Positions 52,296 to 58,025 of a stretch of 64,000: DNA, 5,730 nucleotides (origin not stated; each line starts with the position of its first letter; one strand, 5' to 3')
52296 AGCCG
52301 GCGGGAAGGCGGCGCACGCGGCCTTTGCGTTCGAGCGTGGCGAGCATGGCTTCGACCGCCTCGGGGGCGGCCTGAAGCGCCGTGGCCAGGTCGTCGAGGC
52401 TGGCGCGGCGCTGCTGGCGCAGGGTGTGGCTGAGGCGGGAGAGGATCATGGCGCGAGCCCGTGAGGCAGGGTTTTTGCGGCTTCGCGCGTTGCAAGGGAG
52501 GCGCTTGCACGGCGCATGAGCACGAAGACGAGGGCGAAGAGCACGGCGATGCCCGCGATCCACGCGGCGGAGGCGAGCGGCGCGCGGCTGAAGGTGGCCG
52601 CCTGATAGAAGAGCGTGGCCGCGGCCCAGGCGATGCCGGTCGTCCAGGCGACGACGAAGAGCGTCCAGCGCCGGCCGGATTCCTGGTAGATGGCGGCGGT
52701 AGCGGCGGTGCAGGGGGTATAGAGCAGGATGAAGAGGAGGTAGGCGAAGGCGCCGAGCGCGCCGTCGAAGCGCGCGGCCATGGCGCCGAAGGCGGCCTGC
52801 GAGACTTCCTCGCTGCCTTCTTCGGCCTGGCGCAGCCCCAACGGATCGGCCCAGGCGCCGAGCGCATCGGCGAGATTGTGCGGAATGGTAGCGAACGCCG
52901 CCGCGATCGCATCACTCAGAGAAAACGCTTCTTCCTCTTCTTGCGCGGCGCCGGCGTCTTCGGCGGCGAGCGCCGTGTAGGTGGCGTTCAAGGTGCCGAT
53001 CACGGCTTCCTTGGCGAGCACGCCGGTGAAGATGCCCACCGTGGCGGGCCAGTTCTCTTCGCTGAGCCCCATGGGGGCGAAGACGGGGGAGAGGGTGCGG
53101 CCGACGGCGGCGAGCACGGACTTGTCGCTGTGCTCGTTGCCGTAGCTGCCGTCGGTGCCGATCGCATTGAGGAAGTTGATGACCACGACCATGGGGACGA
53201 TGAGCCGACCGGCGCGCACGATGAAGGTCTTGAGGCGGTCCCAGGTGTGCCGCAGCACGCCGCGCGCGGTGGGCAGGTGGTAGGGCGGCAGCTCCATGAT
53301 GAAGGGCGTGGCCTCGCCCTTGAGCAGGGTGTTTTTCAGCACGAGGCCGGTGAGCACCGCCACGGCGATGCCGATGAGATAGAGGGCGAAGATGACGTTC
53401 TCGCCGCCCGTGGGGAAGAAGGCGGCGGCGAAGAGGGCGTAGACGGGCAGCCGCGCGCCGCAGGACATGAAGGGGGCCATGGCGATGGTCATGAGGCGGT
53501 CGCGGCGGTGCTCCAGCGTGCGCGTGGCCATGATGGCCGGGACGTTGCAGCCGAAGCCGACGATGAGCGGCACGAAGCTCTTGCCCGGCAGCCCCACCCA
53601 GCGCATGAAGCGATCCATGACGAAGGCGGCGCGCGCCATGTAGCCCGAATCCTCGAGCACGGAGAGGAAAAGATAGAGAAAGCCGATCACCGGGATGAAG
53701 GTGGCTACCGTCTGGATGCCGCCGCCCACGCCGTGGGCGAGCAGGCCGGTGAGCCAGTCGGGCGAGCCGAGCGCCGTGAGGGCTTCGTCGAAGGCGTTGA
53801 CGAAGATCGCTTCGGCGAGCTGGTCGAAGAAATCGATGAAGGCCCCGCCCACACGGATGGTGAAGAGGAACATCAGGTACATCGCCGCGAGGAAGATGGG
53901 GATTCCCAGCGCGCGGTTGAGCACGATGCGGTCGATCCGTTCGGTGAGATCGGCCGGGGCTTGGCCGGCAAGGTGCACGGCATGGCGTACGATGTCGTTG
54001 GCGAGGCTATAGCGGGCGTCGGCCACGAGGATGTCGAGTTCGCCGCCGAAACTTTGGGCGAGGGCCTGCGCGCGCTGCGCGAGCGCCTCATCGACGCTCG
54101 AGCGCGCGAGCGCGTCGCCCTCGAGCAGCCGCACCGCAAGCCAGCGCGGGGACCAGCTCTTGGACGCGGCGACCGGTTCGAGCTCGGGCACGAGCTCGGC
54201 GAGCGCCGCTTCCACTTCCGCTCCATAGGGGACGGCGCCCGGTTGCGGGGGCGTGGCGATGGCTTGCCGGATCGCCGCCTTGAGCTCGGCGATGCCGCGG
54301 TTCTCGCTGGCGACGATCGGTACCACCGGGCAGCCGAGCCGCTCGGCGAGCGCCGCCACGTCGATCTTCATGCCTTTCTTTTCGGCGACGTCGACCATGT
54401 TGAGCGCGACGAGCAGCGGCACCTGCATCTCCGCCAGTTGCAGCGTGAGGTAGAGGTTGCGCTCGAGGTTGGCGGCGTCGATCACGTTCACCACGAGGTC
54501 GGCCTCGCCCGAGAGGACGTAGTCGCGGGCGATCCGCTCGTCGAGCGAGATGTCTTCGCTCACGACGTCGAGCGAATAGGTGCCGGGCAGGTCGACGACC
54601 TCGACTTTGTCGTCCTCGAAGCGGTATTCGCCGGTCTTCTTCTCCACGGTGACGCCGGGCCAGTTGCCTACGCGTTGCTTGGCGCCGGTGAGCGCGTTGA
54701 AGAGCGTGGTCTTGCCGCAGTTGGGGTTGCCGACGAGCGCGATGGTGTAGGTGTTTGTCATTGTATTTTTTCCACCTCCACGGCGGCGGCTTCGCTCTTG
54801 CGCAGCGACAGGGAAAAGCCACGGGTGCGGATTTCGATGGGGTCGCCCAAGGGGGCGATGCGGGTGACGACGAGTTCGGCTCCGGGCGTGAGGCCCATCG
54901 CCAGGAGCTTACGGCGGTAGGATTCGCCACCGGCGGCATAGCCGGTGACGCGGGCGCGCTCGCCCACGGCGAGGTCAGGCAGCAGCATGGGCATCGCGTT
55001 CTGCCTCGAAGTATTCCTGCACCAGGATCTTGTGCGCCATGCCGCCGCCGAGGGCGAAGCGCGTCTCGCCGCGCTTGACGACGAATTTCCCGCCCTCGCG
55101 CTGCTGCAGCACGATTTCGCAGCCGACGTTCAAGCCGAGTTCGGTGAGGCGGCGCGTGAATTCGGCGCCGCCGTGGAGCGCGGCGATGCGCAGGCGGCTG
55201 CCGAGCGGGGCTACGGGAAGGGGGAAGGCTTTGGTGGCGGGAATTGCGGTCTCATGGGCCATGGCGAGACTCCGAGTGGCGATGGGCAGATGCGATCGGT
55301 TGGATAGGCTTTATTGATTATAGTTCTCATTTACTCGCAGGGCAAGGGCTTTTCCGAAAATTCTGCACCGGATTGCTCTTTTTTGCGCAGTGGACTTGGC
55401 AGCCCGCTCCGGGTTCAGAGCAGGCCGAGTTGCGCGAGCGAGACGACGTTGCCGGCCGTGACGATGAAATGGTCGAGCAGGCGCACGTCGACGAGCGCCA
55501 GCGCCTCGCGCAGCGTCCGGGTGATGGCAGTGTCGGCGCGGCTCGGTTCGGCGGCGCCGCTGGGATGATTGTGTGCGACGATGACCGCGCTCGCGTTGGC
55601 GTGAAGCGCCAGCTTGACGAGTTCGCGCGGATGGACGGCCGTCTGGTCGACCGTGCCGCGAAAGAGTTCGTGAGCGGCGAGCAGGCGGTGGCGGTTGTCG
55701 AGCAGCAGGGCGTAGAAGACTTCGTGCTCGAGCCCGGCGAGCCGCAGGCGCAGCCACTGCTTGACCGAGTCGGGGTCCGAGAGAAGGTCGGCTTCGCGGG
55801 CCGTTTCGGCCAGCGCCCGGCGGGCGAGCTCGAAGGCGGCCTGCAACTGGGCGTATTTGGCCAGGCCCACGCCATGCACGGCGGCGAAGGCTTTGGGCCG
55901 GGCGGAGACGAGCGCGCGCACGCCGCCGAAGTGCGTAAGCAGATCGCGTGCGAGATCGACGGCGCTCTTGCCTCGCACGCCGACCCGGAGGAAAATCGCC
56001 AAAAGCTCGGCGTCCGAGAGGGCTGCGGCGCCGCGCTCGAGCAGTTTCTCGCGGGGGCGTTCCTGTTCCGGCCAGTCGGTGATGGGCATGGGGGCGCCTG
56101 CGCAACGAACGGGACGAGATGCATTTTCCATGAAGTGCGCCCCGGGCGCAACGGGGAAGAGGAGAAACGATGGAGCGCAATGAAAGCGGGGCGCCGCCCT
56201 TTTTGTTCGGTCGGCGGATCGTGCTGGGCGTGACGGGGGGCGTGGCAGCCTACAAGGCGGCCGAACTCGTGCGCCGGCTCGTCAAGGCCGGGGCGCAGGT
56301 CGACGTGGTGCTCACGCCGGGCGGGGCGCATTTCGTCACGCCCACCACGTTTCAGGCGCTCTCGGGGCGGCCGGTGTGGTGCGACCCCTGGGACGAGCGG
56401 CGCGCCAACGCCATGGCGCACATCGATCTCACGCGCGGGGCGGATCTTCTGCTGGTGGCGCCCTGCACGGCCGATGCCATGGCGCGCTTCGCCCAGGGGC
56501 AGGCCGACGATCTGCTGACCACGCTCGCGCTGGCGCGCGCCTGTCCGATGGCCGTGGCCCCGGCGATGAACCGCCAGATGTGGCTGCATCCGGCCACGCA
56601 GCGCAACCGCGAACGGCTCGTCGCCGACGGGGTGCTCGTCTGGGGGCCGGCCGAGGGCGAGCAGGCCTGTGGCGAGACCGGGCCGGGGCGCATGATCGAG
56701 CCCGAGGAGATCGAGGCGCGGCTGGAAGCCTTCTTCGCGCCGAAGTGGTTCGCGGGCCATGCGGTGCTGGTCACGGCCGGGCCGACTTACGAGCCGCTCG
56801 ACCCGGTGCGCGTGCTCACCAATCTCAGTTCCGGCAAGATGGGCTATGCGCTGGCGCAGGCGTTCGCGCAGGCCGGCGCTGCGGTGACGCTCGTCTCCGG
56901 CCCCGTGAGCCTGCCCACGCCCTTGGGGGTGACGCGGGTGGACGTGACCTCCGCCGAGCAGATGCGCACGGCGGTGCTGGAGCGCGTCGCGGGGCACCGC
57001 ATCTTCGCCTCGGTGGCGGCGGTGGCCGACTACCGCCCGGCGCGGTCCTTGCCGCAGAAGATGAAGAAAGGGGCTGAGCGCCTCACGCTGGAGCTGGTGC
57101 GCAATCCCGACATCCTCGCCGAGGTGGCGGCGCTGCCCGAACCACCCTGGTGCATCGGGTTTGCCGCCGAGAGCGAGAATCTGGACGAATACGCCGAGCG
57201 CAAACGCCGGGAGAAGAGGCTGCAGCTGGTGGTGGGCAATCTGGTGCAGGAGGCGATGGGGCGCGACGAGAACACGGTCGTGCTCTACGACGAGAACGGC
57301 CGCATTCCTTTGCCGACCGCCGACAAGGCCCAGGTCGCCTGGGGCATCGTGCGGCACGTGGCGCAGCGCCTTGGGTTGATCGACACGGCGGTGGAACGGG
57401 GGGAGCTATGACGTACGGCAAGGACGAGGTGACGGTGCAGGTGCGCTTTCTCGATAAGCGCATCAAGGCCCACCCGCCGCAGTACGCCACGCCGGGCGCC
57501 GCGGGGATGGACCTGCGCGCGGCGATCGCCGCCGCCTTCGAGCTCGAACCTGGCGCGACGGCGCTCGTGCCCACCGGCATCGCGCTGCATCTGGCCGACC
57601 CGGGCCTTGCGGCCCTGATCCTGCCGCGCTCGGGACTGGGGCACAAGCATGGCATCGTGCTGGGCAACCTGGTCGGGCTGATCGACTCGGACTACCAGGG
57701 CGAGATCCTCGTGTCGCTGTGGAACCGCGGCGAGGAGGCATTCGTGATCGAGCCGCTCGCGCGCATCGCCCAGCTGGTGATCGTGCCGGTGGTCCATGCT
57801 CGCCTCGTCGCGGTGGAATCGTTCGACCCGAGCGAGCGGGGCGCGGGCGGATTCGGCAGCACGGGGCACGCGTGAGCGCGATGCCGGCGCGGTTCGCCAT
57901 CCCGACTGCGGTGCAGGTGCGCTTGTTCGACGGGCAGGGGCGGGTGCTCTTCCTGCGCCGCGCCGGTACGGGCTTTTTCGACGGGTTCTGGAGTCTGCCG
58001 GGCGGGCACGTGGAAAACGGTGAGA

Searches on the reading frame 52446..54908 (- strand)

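Call 71: search_protein_families(library=pfam, proteins=[window:52446-54908:-], max_evalue=0.001)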
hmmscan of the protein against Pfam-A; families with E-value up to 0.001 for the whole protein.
window:52446-54908:- (820 aa): 9 families
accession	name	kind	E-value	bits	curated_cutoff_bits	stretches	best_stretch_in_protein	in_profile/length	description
PF02421.24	FeoB_N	-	2.1e-69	232.5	27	1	55-213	2-156/156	Ferrous iron transport protein B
PF07670.19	Gate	-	2.8e-47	159.9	29.6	2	403-496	3-103/104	Nucleoside recognition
PF07664.17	FeoB_C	-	3.8e-25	87.8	26.6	1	506-558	1-54/54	Ferrous iron transport protein B C terminus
PF01926.29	MMR_HSR1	-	6e-22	78.3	21.9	1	55-170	1-112/113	50S ribosome-binding GTPase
PF17910.6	FeoB_Cyto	-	5.2e-17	62.5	23.4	1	228-312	1-90/90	FeoB cytosolic helical domain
PF09439.16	SRPRB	-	1.3e-06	28.4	25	1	53-175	3-122/178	Signal recognition particle receptor beta subunit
PF03193.22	RsgA_GTPase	-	7.8e-05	23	30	0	146-217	40-108/174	RsgA GTPase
PF00009.33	GTP_EFTU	-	0.00016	21.7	26.5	0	84-217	53-186/188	Elongation factor Tu GTP binding domain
PF04548.22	AIG1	-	0.00072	19.4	27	0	55-148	2-96/212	AIG1 family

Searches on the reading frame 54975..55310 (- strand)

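Call 71: search_protein_families(library=pfam, proteins=[window:54975-55310:-], max_evalue=0.001)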
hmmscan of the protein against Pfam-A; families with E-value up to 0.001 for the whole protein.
window:54975-55310:- (111 aa): 1 family
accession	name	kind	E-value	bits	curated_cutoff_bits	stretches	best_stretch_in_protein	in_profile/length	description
PF04023.20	FeoA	-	3.8e-14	52.9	23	1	30-98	2-73/74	FeoA domain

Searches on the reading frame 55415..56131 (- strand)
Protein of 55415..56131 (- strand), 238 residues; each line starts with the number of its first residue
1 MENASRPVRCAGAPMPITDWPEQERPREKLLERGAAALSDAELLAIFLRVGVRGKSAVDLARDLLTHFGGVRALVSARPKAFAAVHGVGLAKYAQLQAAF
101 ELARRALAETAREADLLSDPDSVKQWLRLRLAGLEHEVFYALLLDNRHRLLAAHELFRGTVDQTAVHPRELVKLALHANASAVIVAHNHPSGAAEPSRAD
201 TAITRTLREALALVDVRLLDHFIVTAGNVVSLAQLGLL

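Call 34: search_protein_families(library=pfam, proteins=[window:55415-56131:-], max_evalue=0.01)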
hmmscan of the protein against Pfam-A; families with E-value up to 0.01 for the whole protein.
window:55415-56131:- (238 aa): 3 families
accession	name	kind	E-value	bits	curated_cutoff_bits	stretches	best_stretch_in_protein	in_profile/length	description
PF04002.20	RadC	-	2e-43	147.6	22.1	1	118-236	2-120/121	RadC-like JAB domain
PF20582.4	UPF0758_N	-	2.3e-30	104.9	27.1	1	17-94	1-77/77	UPF0758 N-terminal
PF14464.11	Prok-JAB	-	0.0027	18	25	1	169-205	59-91/114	Prokaryotic homologs of the JAB domain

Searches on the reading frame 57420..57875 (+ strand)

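Call 34: search_protein_families(library=pfam, proteins=[window:57420-57875:+], max_evalue=0.01)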
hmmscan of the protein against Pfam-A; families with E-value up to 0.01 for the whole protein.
window:57420-57875:+ (151 aa): 2 families
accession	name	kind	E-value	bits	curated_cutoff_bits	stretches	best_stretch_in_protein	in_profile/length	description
PF00692.24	dUTPase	-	1.6e-37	128.6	22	1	17-149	3-129/129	dUTPase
PF22769.1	DCD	-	2.5e-08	34.6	27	1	39-121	70-150/153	dCTP deaminase-like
